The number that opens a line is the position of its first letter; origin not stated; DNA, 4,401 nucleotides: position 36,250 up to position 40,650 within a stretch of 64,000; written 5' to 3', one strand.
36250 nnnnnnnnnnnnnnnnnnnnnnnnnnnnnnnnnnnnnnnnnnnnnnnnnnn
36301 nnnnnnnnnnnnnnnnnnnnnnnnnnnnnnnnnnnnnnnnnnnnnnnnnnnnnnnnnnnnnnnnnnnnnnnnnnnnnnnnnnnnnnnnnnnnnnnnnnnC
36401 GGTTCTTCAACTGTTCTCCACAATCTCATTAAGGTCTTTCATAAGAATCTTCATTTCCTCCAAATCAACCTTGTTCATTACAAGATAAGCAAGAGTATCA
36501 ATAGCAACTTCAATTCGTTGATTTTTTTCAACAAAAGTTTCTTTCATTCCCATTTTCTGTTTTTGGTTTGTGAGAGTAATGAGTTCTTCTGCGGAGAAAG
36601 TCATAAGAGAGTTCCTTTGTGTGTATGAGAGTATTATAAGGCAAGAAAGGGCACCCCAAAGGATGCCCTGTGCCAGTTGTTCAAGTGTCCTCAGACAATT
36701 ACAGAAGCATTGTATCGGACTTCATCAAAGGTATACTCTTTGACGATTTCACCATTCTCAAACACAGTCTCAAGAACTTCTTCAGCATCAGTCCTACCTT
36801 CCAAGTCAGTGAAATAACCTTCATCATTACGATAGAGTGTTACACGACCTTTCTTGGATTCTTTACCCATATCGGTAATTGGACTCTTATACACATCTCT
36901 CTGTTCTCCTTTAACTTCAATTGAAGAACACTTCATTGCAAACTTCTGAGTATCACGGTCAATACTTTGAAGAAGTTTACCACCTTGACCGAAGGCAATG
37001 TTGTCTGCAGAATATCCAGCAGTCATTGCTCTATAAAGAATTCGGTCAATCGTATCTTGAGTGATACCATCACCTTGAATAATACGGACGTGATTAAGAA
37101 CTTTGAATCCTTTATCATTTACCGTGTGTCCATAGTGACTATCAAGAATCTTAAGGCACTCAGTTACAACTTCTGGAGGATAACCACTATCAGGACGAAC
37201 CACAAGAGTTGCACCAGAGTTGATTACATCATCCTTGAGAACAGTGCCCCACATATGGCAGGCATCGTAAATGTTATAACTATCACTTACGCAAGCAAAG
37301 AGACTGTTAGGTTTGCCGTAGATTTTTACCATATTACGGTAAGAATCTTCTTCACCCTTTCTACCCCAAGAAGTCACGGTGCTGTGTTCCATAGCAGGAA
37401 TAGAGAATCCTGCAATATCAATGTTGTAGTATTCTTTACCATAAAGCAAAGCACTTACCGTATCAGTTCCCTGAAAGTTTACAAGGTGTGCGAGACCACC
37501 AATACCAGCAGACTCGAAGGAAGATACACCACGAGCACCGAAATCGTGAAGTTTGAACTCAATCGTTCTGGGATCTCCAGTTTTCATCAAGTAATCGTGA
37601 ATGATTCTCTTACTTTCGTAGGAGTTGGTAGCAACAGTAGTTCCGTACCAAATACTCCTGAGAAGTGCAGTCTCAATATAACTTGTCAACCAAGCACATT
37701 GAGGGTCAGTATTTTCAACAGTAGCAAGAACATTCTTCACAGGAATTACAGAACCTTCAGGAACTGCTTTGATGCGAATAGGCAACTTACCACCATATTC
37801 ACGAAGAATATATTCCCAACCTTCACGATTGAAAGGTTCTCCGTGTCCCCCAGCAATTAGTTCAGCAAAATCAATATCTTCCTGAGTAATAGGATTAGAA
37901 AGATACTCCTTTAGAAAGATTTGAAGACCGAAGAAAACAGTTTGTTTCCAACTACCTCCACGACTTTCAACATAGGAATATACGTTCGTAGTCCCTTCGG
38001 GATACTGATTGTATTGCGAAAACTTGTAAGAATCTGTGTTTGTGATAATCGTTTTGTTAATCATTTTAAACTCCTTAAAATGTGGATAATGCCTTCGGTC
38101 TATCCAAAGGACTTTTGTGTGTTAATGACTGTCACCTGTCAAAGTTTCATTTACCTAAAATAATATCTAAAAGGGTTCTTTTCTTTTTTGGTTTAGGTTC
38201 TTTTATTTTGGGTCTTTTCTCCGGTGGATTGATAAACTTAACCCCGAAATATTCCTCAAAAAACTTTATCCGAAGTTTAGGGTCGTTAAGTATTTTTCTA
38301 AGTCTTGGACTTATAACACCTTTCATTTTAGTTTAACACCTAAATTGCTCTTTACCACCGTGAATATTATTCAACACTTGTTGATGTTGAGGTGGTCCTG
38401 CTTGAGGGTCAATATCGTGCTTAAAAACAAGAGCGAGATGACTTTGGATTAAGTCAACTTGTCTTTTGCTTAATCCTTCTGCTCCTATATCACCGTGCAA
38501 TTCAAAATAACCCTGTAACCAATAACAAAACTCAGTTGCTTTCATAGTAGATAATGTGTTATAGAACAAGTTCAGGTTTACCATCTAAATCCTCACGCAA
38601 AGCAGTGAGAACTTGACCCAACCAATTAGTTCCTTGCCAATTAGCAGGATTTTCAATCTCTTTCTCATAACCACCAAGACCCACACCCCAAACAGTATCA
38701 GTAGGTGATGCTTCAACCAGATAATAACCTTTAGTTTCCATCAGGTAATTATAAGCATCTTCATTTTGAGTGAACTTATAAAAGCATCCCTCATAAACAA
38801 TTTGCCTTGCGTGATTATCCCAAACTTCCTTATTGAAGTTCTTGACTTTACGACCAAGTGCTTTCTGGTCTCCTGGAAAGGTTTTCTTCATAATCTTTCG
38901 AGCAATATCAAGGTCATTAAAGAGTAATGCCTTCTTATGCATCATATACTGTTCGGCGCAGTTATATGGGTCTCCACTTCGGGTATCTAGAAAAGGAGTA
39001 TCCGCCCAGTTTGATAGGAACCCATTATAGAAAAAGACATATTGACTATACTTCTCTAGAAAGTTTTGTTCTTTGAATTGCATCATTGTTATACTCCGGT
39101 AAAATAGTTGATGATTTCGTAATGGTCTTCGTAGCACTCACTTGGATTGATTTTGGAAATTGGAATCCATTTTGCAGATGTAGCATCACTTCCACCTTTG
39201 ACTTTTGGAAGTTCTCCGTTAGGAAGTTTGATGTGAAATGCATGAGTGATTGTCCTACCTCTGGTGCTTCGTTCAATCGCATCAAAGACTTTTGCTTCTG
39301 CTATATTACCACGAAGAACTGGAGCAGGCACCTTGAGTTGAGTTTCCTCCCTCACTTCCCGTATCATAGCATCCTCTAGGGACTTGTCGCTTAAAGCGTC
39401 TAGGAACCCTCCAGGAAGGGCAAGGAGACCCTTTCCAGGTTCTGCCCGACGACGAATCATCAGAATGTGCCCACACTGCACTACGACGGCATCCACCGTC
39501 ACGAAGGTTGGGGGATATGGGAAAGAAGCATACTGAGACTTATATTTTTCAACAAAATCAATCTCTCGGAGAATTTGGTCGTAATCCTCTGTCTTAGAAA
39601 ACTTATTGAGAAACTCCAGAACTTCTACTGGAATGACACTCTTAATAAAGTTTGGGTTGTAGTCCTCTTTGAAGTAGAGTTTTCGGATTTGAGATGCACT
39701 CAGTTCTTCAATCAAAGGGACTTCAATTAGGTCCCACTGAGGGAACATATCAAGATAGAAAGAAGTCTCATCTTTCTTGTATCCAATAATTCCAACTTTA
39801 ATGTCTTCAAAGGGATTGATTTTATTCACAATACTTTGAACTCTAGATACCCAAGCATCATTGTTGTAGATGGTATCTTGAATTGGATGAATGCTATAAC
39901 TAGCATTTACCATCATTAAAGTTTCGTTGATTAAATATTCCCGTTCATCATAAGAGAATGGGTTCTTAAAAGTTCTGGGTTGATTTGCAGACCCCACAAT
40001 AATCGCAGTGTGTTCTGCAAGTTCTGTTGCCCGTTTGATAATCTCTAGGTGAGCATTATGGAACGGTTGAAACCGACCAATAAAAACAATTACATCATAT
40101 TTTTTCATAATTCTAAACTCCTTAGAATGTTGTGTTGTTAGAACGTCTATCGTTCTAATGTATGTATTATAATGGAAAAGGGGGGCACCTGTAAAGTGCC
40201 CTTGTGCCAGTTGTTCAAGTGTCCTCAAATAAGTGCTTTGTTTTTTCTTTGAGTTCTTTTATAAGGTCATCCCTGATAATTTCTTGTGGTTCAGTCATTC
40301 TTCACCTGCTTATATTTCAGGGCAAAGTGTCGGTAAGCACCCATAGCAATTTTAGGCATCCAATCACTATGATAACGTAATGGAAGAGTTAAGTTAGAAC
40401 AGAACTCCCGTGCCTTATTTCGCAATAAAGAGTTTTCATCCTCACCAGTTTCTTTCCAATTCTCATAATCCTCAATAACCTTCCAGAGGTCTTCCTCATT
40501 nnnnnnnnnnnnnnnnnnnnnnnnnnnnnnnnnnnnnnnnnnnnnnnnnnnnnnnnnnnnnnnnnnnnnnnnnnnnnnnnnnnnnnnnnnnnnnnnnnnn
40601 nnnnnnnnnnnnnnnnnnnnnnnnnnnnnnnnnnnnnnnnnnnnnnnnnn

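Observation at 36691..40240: NAD+ salvage module nadV - NADAR - natV, each gene with its own cassette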

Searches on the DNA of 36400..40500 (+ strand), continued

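Call 38: search_with_rna_model(model_id=R1, sources=[L001, L002, L003, L004, L005, L006, L007, L008, L009, L010, L011, L012, L013, L014, L015, L016, L017, L018, L019, L020, L021, L022, L023, L024, L025, L026, L027, L028, L029, L030, L031, L032, L033, L034, L035, L036, L037, L038, L039, L040, L041, L042, L043, L044, L045, L046, L047, L048, L049, L050, L051, L052, L053, L054, L055, L056, L057, L058, L059, L060, L061, L062, L063, L064, L065, L066, L067, L068, L069, L070, L071, L072, L073, L074, L075, L076, L077, L078, L079, L080, L081], max_evalue=1, make_alignment=true)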
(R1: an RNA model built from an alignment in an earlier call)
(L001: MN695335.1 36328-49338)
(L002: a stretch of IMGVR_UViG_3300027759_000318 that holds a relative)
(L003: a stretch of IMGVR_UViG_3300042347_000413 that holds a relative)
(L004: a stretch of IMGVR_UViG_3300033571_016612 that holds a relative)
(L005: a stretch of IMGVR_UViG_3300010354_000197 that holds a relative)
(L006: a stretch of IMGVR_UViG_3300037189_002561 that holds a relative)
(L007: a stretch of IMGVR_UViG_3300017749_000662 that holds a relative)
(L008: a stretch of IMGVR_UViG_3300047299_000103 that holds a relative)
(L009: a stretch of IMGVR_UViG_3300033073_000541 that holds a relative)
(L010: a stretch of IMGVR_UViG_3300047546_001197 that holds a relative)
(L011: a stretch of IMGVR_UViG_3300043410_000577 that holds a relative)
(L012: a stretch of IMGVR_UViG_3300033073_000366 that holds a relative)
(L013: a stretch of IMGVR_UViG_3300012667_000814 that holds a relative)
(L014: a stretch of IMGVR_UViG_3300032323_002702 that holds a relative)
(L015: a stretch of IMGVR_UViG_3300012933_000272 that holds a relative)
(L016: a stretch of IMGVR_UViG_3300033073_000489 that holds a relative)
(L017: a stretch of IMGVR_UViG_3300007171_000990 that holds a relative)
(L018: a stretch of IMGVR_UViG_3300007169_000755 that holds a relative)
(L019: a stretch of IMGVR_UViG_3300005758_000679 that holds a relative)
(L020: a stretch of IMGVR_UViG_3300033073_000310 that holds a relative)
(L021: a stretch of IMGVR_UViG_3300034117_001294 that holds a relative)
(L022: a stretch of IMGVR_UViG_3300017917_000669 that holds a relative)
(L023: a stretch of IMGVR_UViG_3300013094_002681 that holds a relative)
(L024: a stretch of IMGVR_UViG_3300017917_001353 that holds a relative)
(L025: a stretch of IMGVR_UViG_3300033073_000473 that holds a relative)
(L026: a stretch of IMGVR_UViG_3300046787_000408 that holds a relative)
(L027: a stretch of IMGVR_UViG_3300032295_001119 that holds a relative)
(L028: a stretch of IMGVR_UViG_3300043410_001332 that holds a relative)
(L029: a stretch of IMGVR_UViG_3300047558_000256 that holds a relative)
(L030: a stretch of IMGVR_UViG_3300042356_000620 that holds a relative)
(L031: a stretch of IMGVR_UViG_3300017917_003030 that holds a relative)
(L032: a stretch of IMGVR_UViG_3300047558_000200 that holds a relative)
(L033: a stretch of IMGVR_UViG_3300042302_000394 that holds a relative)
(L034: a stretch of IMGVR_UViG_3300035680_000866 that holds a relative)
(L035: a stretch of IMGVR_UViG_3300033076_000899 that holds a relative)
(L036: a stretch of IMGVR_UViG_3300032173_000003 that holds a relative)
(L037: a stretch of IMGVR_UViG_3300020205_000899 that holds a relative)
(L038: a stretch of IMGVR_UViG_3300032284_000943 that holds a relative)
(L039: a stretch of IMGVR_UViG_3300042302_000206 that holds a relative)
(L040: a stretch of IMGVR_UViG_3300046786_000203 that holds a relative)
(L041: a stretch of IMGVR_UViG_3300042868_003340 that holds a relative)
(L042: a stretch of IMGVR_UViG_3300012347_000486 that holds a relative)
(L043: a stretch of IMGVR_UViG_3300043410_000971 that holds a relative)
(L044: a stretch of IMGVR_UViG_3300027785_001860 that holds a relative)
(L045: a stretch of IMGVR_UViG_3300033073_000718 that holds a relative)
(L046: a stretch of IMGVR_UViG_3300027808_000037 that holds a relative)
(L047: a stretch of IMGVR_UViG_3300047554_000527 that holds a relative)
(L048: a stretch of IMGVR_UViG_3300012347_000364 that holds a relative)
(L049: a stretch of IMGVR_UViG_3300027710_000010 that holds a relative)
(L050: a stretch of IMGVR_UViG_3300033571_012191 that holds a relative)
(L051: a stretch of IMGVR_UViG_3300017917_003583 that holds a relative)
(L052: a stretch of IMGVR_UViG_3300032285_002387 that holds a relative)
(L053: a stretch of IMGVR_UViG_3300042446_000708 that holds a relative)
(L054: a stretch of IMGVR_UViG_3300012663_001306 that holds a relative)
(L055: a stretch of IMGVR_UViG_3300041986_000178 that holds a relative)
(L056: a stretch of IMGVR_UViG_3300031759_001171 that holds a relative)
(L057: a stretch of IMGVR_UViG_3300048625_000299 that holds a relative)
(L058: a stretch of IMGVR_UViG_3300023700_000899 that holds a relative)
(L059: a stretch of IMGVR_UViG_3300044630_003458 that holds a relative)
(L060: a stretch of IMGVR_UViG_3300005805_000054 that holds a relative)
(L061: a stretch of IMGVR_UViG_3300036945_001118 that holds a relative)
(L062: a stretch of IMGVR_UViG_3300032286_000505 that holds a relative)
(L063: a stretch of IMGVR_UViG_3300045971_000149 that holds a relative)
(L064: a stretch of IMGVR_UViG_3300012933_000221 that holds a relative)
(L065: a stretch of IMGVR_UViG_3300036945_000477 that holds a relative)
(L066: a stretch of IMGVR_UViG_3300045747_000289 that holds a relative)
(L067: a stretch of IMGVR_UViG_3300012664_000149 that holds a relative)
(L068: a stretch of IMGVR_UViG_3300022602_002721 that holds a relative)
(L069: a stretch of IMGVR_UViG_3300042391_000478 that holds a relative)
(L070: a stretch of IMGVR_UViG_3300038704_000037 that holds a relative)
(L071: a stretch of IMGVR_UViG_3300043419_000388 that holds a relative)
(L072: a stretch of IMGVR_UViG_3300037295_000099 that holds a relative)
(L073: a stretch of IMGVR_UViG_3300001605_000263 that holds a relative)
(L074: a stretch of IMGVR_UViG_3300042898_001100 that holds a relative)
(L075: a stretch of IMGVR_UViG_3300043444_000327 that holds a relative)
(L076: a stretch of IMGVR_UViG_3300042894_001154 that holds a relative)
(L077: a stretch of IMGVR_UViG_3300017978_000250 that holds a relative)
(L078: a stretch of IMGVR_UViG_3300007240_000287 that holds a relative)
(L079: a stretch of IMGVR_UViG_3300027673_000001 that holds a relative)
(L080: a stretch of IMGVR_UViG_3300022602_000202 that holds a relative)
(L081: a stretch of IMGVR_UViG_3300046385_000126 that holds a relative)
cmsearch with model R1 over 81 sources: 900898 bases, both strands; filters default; matches with E-value up to 1: 155.
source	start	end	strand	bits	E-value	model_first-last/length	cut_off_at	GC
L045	3755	3811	+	68.9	5.6e-12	1-58/58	no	0.4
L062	5945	6000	+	65.7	3e-11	1-58/58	no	0.32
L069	5945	6000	+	65.5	3.3e-11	1-58/58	no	0.36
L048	5944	6000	+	65.4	3.3e-11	1-58/58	no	0.39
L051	5040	5095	+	65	4.2e-11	1-58/58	no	0.32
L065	1637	1692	+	64.8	4.5e-11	1-58/58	no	0.38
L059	5945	6000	+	64.3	6e-11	1-58/58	no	0.38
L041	5865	5920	+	64.1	6.6e-11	1-58/58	no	0.36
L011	5668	5723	+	64.1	6.6e-11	1-58/58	no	0.34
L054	5945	6000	+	63.5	9.1e-11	1-58/58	no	0.38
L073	5597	5653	+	63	1.1e-10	1-58/58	no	0.35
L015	5944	6000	+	63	1.1e-10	1-58/58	no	0.42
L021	5945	6000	+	62.7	1.3e-10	1-58/58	no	0.34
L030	5592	5647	+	62.5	1.5e-10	1-58/58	no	0.36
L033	5592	5647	+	62.5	1.5e-10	1-58/58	no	0.36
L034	5592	5647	+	62.5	1.5e-10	1-58/58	no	0.36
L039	1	56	+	62.5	1.5e-10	1-58/58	no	0.36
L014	5944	6000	+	62.2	1.7e-10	1-58/58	no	0.35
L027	7758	7812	+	62.2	1.7e-10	1-58/58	no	0.33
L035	7773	7827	+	62.2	1.7e-10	1-58/58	no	0.33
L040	7507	7561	+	62.2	1.7e-10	1-58/58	no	0.33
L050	5944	6000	+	62.2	1.8e-10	1-58/58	no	0.4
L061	5941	5997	+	62.1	1.8e-10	1-58/58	no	0.4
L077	5944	6000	+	61.9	2e-10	1-58/58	no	0.4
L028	1444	1500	+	61.7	2.3e-10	1-58/58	no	0.35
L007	3356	3415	+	61.5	2.5e-10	1-58/58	no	0.33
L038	5360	5415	+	61.5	2.5e-10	1-58/58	no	0.36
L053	5598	5653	+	61.5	2.6e-10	1-58/58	no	0.39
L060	5411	5466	+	61.5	2.6e-10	1-58/58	no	0.39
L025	5616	5672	+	61.4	2.6e-10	1-58/58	no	0.37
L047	5944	6000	+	61.4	2.7e-10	1-58/58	no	0.35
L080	5945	6000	+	61.4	2.7e-10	1-58/58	no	0.38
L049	5945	6000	+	61.4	2.7e-10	1-58/58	no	0.36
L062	7969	8023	+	61.3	2.8e-10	1-58/58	no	0.35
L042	5944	6000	+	61.1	3.1e-10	1-58/58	no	0.4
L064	8344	8398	+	61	3.3e-10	1-58/58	no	0.35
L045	5578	5634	+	60.8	3.7e-10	1-58/58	no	0.33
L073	8994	9048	+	60.7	3.7e-10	1-58/58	no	0.35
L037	5945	6000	+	60.6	4e-10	1-58/58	no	0.36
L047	8095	8151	+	60.1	5.1e-10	1-58/58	no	0.4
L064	5944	6000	+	60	5.5e-10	1-58/58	no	0.35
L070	5944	6000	+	59.9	5.7e-10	1-58/58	no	0.35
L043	7552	7608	+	59.9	5.8e-10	1-58/58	no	0.3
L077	7748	7804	+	59.9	5.8e-10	1-58/58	no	0.3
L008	7147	7202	+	59.8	6.1e-10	1-58/58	no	0.34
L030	8007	8061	+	59.5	6.9e-10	1-58/58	no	0.36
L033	8007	8061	+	59.5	6.9e-10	1-58/58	no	0.36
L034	8007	8061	+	59.5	6.9e-10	1-58/58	no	0.36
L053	7573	7627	+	59.5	6.9e-10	1-58/58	no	0.36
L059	8194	8248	+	59.5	6.9e-10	1-58/58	no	0.36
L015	9329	9384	+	59.5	7.1e-10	1-58/58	no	0.43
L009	5946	6000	+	59.4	7.4e-10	1-58/58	no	0.38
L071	5596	5650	+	59.3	7.8e-10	1-58/58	no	0.35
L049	7239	7293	+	58.8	1e-09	1-58/58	no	0.4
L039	1865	1920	+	58.8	1e-09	1-58/58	no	0.32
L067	5945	6000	+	58.7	1.1e-09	1-58/58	no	0.36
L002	7754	7811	+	58.6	1.1e-09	1-58/58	no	0.33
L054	7505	7559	+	58.5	1.2e-09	1-58/58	no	0.33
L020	7966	8018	+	58.4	1.2e-09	1-58/58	no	0.34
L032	7899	7954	+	58.3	1.3e-09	1-58/58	no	0.39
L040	5945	6000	+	58.2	1.3e-09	1-58/58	no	0.39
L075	1041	1096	+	58.2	1.3e-09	1-58/58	no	0.39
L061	7914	7968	+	58.1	1.5e-09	1-58/58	no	0.29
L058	10255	10310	+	57.9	1.6e-09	1-58/58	no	0.43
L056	5945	6000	+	57.9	1.6e-09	1-58/58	no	0.38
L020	5616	5672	+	57.9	1.6e-09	1-58/58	no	0.33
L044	5624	5678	+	57.8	1.7e-09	1-58/58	no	0.42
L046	5624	5678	+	57.8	1.7e-09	1-58/58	no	0.42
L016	823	878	+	57.6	1.8e-09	1-58/58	no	0.36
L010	3284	3340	+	57.4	2e-09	1-58/58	no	0.42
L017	7005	7058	+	57.2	2.3e-09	1-58/58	no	0.39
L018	7005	7058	+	57.2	2.3e-09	1-58/58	no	0.39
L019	1239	1292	+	57.2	2.3e-09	1-58/58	no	0.39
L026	5599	5653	+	57.1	2.3e-09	1-58/58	no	0.38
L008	5312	5369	+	57.1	2.4e-09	1-58/58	no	0.29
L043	5944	6000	+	56.9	2.6e-09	1-58/58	no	0.42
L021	8158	8212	+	56.6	3.1e-09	1-58/58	no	0.4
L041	7839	7893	+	55.9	4.3e-09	1-58/58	no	0.35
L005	5944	6000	+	55.7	4.8e-09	1-58/58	no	0.33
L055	10261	10316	+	55.6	5.3e-09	1-58/58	no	0.41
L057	10261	10316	+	55.6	5.3e-09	1-58/58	no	0.41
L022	8125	8180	+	55.5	5.6e-09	1-58/58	no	0.41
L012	5617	5672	+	55.3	5.9e-09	1-58/58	no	0.36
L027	5944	6000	+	55.2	6.2e-09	1-58/58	no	0.33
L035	5390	5446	+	55.2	6.2e-09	1-58/58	no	0.33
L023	7839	7896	+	55.2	6.3e-09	1-58/58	no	0.33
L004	3780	3839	+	55.2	6.3e-09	1-58/58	no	0.28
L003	3906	3963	+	55.2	6.4e-09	1-58/58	no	0.34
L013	7715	7768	+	54.7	8.2e-09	1-58/58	no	0.41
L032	5480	5537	+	54.7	8.2e-09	1-58/58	no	0.38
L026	7008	7064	+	54.4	9.8e-09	1-58/58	no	0.35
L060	8036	8090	+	54.2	1.1e-08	1-58/58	no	0.35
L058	5944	6000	+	54.1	1.1e-08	1-58/58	no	0.42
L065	3827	3884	+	54.1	1.1e-08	1-58/58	no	0.38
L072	5945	6000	+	53.8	1.3e-08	1-58/58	no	0.36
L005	8100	8158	+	53.8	1.3e-08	1-58/58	no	0.32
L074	5944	6000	+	53.7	1.4e-08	1-58/58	no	0.3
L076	5944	6000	+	53.7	1.4e-08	1-58/58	no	0.3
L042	9021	9076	+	53.6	1.4e-08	1-58/58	no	0.39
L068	5944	6000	+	53.5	1.6e-08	1-58/58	no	0.42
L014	7005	7058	+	53.4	1.6e-08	1-58/58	no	0.39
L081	5945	6000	+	53.2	1.8e-08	1-58/58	no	0.39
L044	7008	7065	+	53.1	1.9e-08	1-58/58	no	0.33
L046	7008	7065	+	53.1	1.9e-08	1-58/58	no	0.33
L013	5944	6000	+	52.8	2.2e-08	1-58/58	no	0.39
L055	5944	6000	+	52.6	2.4e-08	1-58/58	no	0.42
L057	5944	6000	+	52.6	2.4e-08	1-58/58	no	0.42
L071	8416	8470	+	52.6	2.4e-08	1-58/58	no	0.42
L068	7011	7066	+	52.5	2.6e-08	1-58/58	no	0.36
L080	7011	7066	+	52.5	2.6e-08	1-58/58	no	0.36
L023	5947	6000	+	51.9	3.5e-08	1-58/58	no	0.43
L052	370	424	+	51.9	3.5e-08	1-58/58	no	0.4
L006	5944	6000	+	51.6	4.1e-08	1-58/58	no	0.35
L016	2621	2677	+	51.2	5e-08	1-58/58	no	0.42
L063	5945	6000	+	51.1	5.2e-08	1-58/58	no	0.36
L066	5945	6000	+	51.1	5.2e-08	1-58/58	no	0.36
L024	7800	7854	+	51.1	5.2e-08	1-58/58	no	0.36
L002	5947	6003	+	51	5.4e-08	1-58/58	no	0.32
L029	5944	6000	+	50.8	6e-08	1-58/58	no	0.44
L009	7481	7540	+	50.5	7.1e-08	1-58/58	no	0.3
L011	6743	6802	+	50.4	7.4e-08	1-58/58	no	0.42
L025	8009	8063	+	50.4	7.6e-08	1-58/58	no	0.44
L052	2036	2091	+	49.7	1.1e-07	1-58/58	no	0.36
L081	7906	7965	+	49.3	1.3e-07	1-58/58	no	0.3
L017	5945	6000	+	49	1.5e-07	1-58/58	no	0.43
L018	5945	6000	+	49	1.5e-07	1-58/58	no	0.43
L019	179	234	+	49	1.5e-07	1-58/58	no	0.43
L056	7017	7073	+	49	1.5e-07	1-58/58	no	0.28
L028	334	393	+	48.8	1.7e-07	1-58/58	no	0.3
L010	6388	6445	+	47.8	2.8e-07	1-58/58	no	0.31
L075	4288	4345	+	47.8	2.8e-07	1-58/58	no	0.31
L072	8602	8657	+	47.6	3.2e-07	1-58/58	no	0.36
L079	5945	6000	+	45.8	7.7e-07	1-58/58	no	0.39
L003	2084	2141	+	45.3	1e-06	1-58/58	no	0.31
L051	10989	11042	+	44.6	1.5e-06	1-58/58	no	0.35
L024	5748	5804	+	44.1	1.9e-06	1-58/58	no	0.37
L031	5039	5095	+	44.1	1.9e-06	1-58/58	no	0.37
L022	5390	5448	+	43.9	2.1e-06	1-58/58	no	0.39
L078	2440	2492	+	43.5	2.6e-06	1-58/58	no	0.42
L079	8402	8454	+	43.5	2.6e-06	1-58/58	no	0.42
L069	8092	8153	+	43.5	2.6e-06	1-58/58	no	0.34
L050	7515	7572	+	42.8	3.7e-06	1-58/58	no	0.38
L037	7005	7063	+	41.2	8.3e-06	1-58/58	no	0.36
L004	2080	2136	+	40.8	1e-05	1-58/58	no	0.23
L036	7022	7080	+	38.1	4.2e-05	1-58/58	no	0.36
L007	1490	1547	+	37.4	6e-05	1-58/58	no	0.43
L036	5946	6000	+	37.2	6.5e-05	1-58/58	no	0.38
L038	6421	6474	+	35.8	0.00013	1-58/58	no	0.35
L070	7014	7070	+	33.9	0.00036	1-58/58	no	0.37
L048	9776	9831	+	33.3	0.00047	1-58/58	no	0.48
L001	7723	7779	+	30.5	0.0021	1-58/58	no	0.37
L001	5939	5992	+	24.3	0.049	1-58/58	no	0.35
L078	1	38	+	21.8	0.18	19-58/58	5'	0.42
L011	11580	11638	+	20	0.45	1-58/58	no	0.31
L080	8507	8547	+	18.7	0.87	1-58/58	no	0.2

Alignment A2: 150 matches aligned to the model, 70 columns, each read 5' to 3' on its own strand. Consensus structure (alignment columns), stored with it:
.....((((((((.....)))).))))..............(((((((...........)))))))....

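Call 59: search_with_rna_model(model_id=R1, sources=[L082, L083, L084], max_evalue=10, filters=off, show_alignments=4)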
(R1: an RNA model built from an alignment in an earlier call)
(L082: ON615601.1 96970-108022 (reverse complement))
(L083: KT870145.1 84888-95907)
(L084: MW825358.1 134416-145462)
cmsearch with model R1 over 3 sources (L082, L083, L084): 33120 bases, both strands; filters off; matches with E-value up to 10: 11.
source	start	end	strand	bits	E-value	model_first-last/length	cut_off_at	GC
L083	4943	4998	+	26.6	0.00055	1-58/58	no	0.45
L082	6263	6325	+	23.4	0.0029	1-58/58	no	0.38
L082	4917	4974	+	20.4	0.014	1-58/58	no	0.38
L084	4942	4997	+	16.2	0.12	1-58/58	no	0.46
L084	6089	6144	+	14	0.35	1-58/58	no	0.59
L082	3594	3641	+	12.5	0.76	1-58/58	no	0.42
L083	6335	6385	+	11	1.6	1-58/58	no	0.51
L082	10465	10484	+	10.4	2.2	34-54/58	no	0.1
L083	9147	9191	+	9.4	3.8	1-58/58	no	0.31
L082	7944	8004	+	7.8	8.7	1-58/58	no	0.3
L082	7760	7826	+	7.7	9.1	1-58/58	no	0.34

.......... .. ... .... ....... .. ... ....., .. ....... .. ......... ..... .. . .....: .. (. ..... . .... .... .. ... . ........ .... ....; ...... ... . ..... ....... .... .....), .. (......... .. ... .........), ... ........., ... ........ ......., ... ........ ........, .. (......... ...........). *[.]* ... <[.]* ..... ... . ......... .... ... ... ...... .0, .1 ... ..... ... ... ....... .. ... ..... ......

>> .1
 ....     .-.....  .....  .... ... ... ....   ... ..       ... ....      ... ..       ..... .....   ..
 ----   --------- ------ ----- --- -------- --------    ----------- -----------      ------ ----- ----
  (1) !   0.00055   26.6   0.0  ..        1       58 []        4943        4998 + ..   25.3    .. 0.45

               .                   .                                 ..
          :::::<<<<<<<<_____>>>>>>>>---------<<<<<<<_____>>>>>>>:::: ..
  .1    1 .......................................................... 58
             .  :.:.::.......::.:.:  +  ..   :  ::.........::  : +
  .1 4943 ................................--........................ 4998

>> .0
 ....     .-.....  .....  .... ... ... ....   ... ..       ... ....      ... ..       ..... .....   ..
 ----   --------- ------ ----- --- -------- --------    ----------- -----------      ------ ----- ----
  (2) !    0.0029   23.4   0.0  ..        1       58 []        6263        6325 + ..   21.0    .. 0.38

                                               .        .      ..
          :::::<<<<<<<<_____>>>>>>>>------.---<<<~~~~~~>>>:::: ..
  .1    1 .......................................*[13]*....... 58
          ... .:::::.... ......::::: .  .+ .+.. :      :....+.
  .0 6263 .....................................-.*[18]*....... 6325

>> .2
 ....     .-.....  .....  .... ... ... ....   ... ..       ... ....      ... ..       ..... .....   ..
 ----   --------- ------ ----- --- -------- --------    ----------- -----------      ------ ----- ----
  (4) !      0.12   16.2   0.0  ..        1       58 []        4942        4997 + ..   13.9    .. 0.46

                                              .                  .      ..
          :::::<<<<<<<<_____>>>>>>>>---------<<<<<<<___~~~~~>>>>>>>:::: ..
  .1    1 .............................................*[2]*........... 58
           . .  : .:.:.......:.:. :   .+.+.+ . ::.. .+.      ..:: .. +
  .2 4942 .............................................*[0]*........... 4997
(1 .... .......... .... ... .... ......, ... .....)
